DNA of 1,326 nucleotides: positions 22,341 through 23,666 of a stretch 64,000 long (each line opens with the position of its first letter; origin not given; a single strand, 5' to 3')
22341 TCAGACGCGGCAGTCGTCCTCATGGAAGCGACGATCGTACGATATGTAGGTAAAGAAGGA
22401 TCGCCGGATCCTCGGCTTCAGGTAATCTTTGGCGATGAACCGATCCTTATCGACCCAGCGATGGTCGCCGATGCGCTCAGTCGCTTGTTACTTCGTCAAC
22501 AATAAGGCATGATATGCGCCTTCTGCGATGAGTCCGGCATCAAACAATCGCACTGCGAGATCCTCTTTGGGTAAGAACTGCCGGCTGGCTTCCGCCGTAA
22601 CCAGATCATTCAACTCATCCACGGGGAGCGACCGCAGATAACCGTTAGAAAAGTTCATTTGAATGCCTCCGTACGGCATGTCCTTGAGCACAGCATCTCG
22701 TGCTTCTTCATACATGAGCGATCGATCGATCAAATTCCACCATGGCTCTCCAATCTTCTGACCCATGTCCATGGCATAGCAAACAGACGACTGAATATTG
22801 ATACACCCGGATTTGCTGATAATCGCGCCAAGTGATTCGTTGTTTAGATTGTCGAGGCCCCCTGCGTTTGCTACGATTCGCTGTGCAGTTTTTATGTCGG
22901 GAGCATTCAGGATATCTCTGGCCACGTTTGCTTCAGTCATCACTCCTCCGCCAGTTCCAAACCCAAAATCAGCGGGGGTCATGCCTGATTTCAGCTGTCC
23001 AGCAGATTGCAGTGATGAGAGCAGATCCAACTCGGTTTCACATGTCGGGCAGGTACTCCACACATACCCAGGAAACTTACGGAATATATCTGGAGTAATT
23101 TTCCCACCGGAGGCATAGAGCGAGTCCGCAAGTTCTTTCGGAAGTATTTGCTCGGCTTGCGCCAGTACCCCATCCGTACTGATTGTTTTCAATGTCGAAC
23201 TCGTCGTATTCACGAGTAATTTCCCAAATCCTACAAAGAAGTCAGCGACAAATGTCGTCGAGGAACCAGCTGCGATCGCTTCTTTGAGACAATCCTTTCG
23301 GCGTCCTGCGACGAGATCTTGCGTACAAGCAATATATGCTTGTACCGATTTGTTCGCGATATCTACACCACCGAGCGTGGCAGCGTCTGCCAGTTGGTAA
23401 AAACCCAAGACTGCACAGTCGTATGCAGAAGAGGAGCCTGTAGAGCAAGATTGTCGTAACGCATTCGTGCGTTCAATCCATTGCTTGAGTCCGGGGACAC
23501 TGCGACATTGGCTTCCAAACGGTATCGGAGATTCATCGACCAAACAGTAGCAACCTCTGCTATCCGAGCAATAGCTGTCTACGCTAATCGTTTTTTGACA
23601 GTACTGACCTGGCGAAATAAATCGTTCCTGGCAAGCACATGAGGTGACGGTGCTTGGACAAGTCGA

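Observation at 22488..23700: Unrecognised ~400-aa non-Cys-rich C-terminal domain on the giant protein, with a small convergent ORF overlapping its stop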

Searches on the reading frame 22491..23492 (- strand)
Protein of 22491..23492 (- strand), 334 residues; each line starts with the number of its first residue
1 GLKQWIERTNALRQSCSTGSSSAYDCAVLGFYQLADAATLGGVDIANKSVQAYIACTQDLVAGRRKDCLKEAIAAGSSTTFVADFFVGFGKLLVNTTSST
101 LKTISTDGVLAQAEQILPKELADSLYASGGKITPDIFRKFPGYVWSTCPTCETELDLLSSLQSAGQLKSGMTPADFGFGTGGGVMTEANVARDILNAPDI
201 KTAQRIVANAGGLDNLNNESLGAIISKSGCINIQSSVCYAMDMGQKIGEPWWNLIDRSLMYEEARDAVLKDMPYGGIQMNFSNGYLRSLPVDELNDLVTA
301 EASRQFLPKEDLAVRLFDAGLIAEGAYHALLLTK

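Call 6: search_solved_structures(query=window:22491-23492:-, max_evalue=10)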
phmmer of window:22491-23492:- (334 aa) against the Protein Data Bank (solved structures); distinct sequences matched with E-value up to 10: 1.
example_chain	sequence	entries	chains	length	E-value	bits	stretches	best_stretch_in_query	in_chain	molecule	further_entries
2v81_A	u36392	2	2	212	1.1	11.7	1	110-169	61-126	2-DEHYDRO-3-DEOXY-6-PHOSPHOGALACTONATE ALDOLASE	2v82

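Call 7: search_protein_families(library=ncbifam, proteins=[window:22491-23492:-], max_evalue=1)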
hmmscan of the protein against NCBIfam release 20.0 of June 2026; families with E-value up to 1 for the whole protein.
window:22491-23492:- (334 aa): 0 families

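Call 9: find_homologous_proteins(query=window:22491-23492:-, max_evalue=0.001)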
Query window:22491-23492:-: 6438 candidates shared short words with the query, none scored E <= 0.001.

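Call 10: search_protein_families(library=phrogs, proteins=[window:22491-23492:-], max_evalue=1)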
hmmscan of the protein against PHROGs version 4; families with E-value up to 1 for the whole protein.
window:22491-23492:- (334 aa): 1 family
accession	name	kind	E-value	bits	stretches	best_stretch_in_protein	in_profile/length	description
phrog_6454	-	unknown function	0.091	13.7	0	191-235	40-84/114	-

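Call 19: find_related_loci(query=window:22491-23492:-, collection=genome_contigs, flank=10000)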
Query window:22491-23492:- (334 aa) in genome_contigs; peptide patterns used: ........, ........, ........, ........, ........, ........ (x = any residue, [..] = any of these).
161 stretches matched a pattern, but none encodes a relative of the query by tblastn (E <= 1e-3).

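Call 21: predict_structure(protein=window:22491-23492:-)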
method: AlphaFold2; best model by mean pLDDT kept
length: 334 residues; sequences in the alignment: 1
mean_pLDDT: 51.7   pTM: 0.32
mean pLDDT of the five models: 51.7, 47.1, 43.9, 39.8, 39.3
residues with pLDDT >= 90: 0; 70-90: 32; 50-70: 134; < 50: 168
segments of 3 or more residues with pLDDT < 50: 1-6, 22-47, 76-84, 86-110, 179-189, 199-201, 211-287
pLDDT, mean of each block of 10 residues (from residue 1): 48 54 47 46 44 54 50 49 48 40 43 55 63 71 61 65 67 57 40 52 51 45 46 40 43 34 33 29 46 71 70 71 71 67
secondary structure, 60 per line:
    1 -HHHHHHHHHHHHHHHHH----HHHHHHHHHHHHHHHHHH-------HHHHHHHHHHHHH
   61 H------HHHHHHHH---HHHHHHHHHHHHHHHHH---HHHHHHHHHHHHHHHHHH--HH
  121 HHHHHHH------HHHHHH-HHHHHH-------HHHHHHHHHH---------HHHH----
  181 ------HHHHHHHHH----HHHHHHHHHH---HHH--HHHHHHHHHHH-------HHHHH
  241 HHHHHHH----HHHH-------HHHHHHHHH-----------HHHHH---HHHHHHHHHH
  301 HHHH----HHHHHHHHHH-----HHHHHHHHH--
elements in order: H2-18 H23-40 H48-61 H68-75 H79-95 H99-116 H119-127 H134-139 H141-146 H154-163 H173-176 H187-195 H200-209 H218-228 H236-247 H252-255 H263-271 H283-287 H291-304 H309-318 H324-332

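Call 24: search_protein_representatives(protein=window:22491-23492:-)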
Query: 334 residues. Proteins with E-value up to 0.001 (for the whole library): 4; up to 1e-10: 3; up to 1e-30: 2. The best 4 are listed.
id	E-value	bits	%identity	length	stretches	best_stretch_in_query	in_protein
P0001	2.2e-218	740.1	100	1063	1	1-334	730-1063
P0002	3.7e-32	128.3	46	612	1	1-164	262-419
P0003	1.8e-30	122.7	38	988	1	1-192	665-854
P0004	9.3e-05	38.2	34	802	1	177-258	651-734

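Call 27: search_protein_families(library=pfam, proteins=[P0002, P0003, P0004], max_evalue=1)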
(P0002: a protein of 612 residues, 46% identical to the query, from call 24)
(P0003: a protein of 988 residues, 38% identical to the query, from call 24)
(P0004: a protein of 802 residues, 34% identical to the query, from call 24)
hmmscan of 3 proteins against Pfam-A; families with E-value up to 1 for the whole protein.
P0002 (612 aa): 1 family
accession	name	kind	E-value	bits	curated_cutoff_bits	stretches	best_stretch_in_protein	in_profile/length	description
PF11713.13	Peptidase_C80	-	3e-05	24.8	23.8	1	489-598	45-149/154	Peptidase C80 family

P0003 (988 aa): 0 families

P0004 (802 aa): 1 family
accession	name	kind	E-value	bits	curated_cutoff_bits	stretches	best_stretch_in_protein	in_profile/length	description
PF02186.21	TFIIE_beta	-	0.098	13.4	28.1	1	758-797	17-57/66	TFIIE beta subunit core domain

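Call 29: find_encoding_contigs(protein=P0004, flank=6000, max_places=4)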
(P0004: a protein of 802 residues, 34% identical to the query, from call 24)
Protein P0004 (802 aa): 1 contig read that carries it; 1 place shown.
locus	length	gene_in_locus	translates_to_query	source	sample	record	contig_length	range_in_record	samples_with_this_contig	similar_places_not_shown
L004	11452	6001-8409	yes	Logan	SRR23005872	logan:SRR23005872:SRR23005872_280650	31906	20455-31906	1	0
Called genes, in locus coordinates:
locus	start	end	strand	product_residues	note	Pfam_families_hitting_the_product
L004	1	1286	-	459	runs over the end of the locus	PF07497:Rho_RNA_bind, PF00006:ATP-synt_ab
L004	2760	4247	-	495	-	PF18073:Zn_ribbon_LapB, PF13481:AAA_25, PF06745:ATPase (weak), PF13541:ChlI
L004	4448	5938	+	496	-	PF00478:IMPDH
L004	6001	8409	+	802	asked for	-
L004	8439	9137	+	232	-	PF04402:SIMPL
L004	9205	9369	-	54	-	-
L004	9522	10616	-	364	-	PF00575:S1, PF21710:Spt6_S1 (faint), PF23459:S1_RRP5 (faint), PF24685:OB_RRP5_4th (faint), PF00575:S1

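Call 30: find_encoding_contigs(protein=P0003, flank=6000, max_places=4)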
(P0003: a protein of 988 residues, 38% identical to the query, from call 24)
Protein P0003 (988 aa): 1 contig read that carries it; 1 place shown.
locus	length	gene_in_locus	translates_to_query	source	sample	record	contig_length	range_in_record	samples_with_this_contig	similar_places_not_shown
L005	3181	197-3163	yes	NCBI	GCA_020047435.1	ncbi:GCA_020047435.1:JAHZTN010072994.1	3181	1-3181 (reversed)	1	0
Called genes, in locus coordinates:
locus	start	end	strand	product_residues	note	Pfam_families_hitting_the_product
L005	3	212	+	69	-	?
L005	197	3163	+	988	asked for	-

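Call 31: find_encoding_contigs(protein=P0002, flank=6000, max_places=4)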
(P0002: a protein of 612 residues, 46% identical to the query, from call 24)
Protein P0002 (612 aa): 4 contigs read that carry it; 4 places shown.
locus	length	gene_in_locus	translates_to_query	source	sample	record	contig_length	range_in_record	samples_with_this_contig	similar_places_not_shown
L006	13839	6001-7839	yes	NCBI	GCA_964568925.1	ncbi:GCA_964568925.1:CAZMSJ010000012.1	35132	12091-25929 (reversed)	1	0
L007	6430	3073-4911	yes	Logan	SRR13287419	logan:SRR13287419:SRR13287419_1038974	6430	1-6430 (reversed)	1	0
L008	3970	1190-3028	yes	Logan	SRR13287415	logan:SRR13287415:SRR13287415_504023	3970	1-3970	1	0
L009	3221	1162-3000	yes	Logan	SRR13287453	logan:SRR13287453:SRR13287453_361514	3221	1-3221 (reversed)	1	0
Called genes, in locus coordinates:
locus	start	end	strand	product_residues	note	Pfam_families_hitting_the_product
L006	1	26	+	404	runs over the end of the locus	PF11258:DUF3048, PF17479:DUF3048_C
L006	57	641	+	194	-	-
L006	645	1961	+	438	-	PF21760:SecD_1st, PF22599:SecDF_P1_head, PF02355:SecD_SecF_C, PF03176:MMPL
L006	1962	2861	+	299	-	PF07549:Sec_GG (weak), PF02355:SecD_SecF_C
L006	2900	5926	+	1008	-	-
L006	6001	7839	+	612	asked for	-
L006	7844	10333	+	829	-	-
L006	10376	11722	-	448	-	PF01743:PolyA_pol, PF12627:PolyA_pol_RNAbd, PF01966:HD (weak), PF13735:tRNA_NucTran2_2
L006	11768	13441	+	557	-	PF01368:DHH, PF02272:DHHA1, PF17768:RecJ_OB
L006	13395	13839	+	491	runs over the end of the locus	PF13328:HD_4, PF01966:HD (weak), PF04607:RelA_SpoT, PF02824:TGS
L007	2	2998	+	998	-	?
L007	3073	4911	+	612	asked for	-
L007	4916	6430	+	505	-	?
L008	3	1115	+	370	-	?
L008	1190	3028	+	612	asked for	-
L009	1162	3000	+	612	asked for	-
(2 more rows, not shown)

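Call 42: find_encoding_contigs(protein=P0001, flank=10000, max_places=6)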
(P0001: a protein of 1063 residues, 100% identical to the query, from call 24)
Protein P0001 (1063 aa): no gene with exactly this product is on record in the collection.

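Call 48: find_encoding_contigs(protein=P0012, flank=10000, max_places=4)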
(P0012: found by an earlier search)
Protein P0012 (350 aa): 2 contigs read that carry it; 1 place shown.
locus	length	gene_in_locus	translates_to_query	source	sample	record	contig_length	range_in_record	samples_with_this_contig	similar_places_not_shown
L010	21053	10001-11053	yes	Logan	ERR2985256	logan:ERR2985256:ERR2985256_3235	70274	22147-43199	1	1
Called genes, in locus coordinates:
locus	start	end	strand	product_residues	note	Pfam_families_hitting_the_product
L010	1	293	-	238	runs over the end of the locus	PF00483:NTP_transferase, PF12804:NTP_transf_3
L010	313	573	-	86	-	-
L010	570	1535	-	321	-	PF00188:CAP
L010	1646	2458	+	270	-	-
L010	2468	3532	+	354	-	PF00348:polyprenyl_synt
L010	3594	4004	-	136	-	-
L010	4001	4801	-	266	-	-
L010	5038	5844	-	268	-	-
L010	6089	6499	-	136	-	-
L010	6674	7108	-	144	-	-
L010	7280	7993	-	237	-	PF01551:Peptidase_M23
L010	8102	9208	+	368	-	PF00162:PGK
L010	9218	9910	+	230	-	-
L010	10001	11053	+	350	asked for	PF00044:Gp_dh_N, PF02800:Gp_dh_C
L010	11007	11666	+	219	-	-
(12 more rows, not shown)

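Call 49: find_encoding_contigs(protein=P0008, flank=8000, max_places=4)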
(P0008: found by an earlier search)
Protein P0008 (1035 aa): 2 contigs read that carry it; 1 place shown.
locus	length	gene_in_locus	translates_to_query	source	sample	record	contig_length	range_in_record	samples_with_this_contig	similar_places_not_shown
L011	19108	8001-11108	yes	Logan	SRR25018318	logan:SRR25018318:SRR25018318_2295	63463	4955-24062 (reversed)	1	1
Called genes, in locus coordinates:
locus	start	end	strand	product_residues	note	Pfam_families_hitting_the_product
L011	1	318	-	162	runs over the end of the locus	PF00300:His_Phos_1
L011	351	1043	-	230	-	PF00160:Pro_isomerase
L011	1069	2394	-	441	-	PF00496:SBP_bac_5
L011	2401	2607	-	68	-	PF03840:SecG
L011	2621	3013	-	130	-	PF04020:Phage_holin_4_2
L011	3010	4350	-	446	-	PF01541:GIY-YIG, PF27096:UvrC_M (weak), PF02151:UVR (weak), PF08459:UvrC_RNaseH_dom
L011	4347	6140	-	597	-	PF01841:Transglut_core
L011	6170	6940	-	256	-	-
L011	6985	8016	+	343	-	PF12708:Pect-lyase_RHGA_epim (weak), PF13229:Beta_helix, PF05048:NosD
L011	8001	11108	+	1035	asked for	-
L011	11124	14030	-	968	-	PF02463:SMC_N (faint), PF13555:AAA_29 (faint), PF17760:UvrA_inter, PF00684:DnaJ_CXXCXGXG (faint), PF17755:UvrA_DNA-bind, PF00005:ABC_tran (weak)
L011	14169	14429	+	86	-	-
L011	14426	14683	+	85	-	-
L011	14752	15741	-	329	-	-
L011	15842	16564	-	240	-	-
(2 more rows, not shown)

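Call 83: find_encoding_contigs(protein=P0009, flank=6000, max_places=3)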
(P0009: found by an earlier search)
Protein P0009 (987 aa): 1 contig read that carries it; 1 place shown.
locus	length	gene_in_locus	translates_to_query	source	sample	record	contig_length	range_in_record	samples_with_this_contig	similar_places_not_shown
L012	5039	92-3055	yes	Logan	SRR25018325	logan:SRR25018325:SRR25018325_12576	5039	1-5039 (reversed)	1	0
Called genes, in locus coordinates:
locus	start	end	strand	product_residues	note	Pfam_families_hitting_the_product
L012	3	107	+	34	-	?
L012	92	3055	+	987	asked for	-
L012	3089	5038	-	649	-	?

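Call 84: find_encoding_contigs(protein=P0007, flank=6000, max_places=3)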
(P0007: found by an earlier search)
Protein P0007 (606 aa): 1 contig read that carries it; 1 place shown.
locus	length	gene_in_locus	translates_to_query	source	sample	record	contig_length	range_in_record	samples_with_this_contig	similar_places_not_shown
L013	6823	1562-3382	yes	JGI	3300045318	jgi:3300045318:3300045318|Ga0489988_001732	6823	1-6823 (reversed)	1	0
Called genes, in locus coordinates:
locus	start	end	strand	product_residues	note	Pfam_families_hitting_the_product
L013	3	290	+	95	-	?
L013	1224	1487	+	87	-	-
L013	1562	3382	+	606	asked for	-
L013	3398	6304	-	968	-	PF02463:SMC_N (faint), PF13555:AAA_29 (faint), PF20703:nSTAND1 (faint), PF17760:UvrA_inter, PF00684:DnaJ_CXXCXGXG (faint), PF17755:UvrA_DNA-bind, PF00005:ABC_tran (weak)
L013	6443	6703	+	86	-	-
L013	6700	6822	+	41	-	?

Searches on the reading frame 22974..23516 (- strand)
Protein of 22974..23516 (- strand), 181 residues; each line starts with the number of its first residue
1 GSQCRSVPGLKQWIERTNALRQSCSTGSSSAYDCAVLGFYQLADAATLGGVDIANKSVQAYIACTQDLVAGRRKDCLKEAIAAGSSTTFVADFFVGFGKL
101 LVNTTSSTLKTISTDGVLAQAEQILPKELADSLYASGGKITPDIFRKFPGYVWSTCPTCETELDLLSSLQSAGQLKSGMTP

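Call 40: find_related_loci(query=A2, collection=metagenome_contigs, flank=6000)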
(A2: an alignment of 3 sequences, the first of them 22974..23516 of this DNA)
Query A2 (181 aa) in metagenome_contigs; peptide patterns used: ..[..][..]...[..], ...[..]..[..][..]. (x = any residue, [..] = any of these).
192 stretches matched a pattern, but none encodes a relative of the query by tblastn (E <= 1e-3).

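Call 44: search_solved_structures(query=A2, max_evalue=10)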
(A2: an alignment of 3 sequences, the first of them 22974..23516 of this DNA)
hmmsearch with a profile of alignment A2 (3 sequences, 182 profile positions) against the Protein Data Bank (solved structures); distinct sequences matched with E-value up to 10: 1.
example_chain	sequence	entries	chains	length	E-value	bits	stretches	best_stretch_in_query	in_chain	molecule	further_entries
2lch_A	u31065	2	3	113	1.8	11.4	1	102-154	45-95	Protein OR38 | computationally designed four-helix bundle protein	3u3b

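Call 65: find_related_loci(query=A2, collection=viral_contigs, flank=5000)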
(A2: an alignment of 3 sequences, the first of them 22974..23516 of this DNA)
Query A2 (181 aa) in viral_contigs; peptide patterns used: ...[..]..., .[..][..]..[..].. (x = any residue, [..] = any of these).
48 stretches matched a pattern, but none encodes a relative of the query by tblastn (E <= 1e-3).
